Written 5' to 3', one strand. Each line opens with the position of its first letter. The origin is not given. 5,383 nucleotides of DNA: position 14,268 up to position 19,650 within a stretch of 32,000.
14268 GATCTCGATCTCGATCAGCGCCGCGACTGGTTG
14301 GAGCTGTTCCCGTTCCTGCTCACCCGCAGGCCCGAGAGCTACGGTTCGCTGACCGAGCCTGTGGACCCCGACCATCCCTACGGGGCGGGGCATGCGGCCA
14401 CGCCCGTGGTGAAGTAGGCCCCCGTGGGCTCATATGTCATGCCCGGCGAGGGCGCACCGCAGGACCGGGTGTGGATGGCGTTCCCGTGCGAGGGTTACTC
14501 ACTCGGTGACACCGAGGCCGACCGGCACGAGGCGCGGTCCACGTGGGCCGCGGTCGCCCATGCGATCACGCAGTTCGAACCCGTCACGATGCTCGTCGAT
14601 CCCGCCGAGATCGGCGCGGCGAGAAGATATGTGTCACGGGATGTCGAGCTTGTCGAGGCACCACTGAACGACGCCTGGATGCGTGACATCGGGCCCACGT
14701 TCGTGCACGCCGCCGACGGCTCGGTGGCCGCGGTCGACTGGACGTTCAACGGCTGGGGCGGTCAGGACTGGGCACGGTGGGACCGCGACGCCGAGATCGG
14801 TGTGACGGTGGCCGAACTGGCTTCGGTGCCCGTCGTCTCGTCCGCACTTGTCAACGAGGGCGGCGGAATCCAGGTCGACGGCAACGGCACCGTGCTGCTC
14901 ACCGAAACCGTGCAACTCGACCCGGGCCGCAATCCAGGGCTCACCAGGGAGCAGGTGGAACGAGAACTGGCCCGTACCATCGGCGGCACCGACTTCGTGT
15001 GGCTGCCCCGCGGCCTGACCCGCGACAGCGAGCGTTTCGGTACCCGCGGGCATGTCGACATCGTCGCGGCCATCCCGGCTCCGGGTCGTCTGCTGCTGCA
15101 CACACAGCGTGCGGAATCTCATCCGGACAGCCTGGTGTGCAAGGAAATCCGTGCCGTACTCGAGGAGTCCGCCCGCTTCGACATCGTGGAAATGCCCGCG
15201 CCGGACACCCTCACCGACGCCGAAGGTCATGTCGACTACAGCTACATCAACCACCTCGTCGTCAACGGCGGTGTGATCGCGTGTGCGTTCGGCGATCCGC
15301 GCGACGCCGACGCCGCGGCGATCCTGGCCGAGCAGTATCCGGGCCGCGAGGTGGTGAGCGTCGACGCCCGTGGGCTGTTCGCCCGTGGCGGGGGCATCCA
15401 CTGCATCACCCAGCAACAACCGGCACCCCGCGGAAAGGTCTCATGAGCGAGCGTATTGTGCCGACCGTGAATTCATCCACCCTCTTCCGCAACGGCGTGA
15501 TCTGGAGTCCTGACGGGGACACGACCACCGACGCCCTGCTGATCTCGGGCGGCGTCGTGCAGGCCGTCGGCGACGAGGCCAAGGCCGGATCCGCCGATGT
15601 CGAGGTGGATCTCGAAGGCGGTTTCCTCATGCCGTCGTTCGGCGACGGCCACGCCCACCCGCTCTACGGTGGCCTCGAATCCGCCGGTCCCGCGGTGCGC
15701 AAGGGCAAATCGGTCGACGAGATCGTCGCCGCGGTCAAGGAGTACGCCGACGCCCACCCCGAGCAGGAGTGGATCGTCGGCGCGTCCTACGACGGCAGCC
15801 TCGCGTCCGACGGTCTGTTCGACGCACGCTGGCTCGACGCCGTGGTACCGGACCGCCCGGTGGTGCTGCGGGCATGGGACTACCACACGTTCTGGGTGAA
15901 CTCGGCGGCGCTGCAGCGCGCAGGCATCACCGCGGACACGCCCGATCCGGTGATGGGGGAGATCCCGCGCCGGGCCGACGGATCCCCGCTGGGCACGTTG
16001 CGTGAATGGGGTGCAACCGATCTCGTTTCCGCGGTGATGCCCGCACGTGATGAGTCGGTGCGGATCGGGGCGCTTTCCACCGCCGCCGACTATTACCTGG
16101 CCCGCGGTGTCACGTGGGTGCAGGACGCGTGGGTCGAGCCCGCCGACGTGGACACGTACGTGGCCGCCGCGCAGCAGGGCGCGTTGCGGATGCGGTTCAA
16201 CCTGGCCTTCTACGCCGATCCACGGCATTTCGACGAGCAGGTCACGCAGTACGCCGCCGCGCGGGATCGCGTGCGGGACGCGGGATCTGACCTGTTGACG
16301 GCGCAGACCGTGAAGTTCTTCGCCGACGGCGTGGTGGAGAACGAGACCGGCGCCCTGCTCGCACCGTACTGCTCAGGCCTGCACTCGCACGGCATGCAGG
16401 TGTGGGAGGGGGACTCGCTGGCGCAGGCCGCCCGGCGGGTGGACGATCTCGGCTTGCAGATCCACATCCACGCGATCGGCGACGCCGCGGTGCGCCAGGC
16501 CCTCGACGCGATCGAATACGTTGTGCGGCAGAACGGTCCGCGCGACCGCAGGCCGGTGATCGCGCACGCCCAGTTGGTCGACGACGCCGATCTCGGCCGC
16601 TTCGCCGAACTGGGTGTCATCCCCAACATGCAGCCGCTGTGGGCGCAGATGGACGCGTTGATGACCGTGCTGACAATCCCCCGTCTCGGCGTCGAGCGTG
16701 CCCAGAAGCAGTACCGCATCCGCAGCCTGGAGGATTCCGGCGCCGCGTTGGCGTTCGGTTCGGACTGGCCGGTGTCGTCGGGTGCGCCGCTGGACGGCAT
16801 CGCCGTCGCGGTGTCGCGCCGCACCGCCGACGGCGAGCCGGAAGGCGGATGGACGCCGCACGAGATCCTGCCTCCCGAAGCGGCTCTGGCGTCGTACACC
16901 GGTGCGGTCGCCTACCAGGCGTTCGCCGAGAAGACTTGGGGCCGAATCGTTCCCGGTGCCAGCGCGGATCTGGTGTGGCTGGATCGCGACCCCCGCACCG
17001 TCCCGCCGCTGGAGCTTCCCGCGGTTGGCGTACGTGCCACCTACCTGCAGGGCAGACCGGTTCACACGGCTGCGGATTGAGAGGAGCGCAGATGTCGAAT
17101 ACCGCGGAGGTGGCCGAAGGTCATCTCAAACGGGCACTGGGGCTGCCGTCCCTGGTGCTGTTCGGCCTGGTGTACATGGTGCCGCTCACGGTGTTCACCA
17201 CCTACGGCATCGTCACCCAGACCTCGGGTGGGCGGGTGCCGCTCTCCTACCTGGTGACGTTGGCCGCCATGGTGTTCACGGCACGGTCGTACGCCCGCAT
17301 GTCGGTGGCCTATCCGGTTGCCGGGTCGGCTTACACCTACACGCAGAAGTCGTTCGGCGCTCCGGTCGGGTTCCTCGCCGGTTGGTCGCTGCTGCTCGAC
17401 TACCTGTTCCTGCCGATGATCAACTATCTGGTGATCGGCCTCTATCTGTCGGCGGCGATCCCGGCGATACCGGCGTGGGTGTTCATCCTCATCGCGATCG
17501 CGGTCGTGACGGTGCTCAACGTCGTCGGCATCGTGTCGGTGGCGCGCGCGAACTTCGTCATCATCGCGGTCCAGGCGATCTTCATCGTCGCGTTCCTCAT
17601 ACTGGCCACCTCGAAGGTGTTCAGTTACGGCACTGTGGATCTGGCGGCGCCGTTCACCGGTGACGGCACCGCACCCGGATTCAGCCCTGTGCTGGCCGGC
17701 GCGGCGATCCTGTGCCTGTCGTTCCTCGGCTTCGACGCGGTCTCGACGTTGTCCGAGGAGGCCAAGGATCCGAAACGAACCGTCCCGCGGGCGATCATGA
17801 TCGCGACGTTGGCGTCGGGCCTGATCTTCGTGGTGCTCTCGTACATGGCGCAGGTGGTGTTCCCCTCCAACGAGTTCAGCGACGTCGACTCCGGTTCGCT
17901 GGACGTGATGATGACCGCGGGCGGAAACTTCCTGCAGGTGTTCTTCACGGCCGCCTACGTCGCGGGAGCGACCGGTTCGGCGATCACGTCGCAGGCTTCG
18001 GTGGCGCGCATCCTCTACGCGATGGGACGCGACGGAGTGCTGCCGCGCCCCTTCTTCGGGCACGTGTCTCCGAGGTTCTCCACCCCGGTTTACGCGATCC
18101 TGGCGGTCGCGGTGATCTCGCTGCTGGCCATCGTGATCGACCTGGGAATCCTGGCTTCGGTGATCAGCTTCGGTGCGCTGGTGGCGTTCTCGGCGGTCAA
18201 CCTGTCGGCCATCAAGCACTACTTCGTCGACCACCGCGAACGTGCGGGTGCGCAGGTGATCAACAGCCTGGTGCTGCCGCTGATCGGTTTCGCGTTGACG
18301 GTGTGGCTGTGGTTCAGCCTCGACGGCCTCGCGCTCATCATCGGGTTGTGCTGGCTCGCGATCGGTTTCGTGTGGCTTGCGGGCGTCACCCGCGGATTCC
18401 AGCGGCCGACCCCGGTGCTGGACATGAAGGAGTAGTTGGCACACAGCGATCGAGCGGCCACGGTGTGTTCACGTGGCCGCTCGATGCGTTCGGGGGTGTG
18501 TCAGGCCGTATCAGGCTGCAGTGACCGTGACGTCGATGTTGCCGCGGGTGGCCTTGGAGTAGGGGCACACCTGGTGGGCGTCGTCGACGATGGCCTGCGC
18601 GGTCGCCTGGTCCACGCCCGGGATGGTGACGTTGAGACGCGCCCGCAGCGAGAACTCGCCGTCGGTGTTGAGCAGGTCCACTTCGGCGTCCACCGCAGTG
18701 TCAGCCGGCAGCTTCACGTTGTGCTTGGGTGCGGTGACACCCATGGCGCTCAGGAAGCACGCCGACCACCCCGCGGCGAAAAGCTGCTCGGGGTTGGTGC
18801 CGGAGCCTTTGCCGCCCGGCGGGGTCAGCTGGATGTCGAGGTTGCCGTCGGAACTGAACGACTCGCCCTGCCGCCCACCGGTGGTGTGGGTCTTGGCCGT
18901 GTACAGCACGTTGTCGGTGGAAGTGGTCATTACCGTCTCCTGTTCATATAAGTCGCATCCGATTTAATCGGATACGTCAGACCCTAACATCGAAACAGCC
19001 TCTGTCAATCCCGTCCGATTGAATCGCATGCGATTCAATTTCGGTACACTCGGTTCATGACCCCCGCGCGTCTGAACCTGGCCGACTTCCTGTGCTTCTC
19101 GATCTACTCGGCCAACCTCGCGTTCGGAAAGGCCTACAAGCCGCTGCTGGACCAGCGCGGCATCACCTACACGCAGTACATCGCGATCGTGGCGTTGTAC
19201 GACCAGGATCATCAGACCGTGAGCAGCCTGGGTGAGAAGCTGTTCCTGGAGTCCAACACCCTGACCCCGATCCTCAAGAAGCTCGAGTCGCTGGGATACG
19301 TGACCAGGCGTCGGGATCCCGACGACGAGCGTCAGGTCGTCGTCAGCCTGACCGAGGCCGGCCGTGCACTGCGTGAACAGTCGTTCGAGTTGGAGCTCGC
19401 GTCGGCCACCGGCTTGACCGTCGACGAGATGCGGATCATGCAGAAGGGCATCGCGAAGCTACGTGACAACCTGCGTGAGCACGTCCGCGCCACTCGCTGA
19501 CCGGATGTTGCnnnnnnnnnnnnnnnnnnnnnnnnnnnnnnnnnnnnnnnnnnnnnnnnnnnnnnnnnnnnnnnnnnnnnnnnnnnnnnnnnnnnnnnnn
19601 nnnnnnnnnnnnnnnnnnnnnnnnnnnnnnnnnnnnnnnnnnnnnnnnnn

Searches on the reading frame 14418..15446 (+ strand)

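Call 16: search_protein_families(library=pfam, proteins=[window:14418-15446:+], max_evalue=0.001)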
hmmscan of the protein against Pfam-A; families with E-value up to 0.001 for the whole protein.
window:14418-15446:+ (342 aa): 1 family
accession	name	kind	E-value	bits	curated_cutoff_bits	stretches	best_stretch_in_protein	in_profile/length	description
PF04371.20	PAD_porph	-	4.8e-99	332.1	25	1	8-335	2-321/321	Porphyromonas-type peptidyl-arginine deiminase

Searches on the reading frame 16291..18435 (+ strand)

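Call 16: search_protein_families(library=pfam, proteins=[window:16291-18435:+], max_evalue=0.001)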
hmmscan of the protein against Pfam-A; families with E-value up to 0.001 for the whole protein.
window:16291-18435:+ (714 aa): 3 families
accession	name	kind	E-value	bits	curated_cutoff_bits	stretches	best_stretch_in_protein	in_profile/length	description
PF00324.27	AA_permease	-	5.8e-44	151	24.6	1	289-688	3-423/470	Amino acid permease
PF13520.12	AA_permease_2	-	2e-41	142.8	27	1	291-696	4-404/427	Amino acid permease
PF03845.19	Spore_permease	-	7.1e-08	32.1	23.4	1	294-524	13-234/321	Spore germination protein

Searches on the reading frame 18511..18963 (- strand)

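Call 16: search_protein_families(library=pfam, proteins=[window:18511-18963:-], max_evalue=0.001)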
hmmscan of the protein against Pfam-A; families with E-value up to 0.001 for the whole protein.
window:18511-18963:- (150 aa): 1 family
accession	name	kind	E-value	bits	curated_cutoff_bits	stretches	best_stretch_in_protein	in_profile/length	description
PF02566.24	OsmC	-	8.9e-19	68.2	27.5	1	51-147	1-99/100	OsmC-like protein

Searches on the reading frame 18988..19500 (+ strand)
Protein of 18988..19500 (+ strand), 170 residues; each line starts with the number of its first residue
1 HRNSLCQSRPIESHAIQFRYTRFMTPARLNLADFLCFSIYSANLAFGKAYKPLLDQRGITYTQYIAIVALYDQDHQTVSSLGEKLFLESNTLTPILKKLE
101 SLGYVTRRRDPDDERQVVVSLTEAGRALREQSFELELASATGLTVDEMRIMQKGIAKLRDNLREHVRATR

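Call 16: search_protein_families(library=pfam, proteins=[window:18988-19500:+], max_evalue=0.001)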
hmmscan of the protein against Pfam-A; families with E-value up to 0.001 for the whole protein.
window:18988-19500:+ (170 aa): 5 families
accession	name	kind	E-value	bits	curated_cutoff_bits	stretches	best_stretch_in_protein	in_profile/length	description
PF22381.2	Staph_reg_Sar_Rot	-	3.9e-18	65.8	27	1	49-128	2-81/85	Transcriptional regulator SarA/Rot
PF01047.28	MarR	-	5e-15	55.6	24.6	1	59-117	1-59/59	MarR family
PF12802.13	MarR_2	-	1.7e-10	41.4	27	1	58-116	2-61/61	MarR family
PF13463.12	HTH_27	-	3.7e-08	34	22.2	1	64-125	6-68/68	Winged helix DNA-binding domain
PF13601.12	HTH_34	-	1.2e-05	25.8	27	1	67-131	6-71/80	Winged helix DNA-binding domain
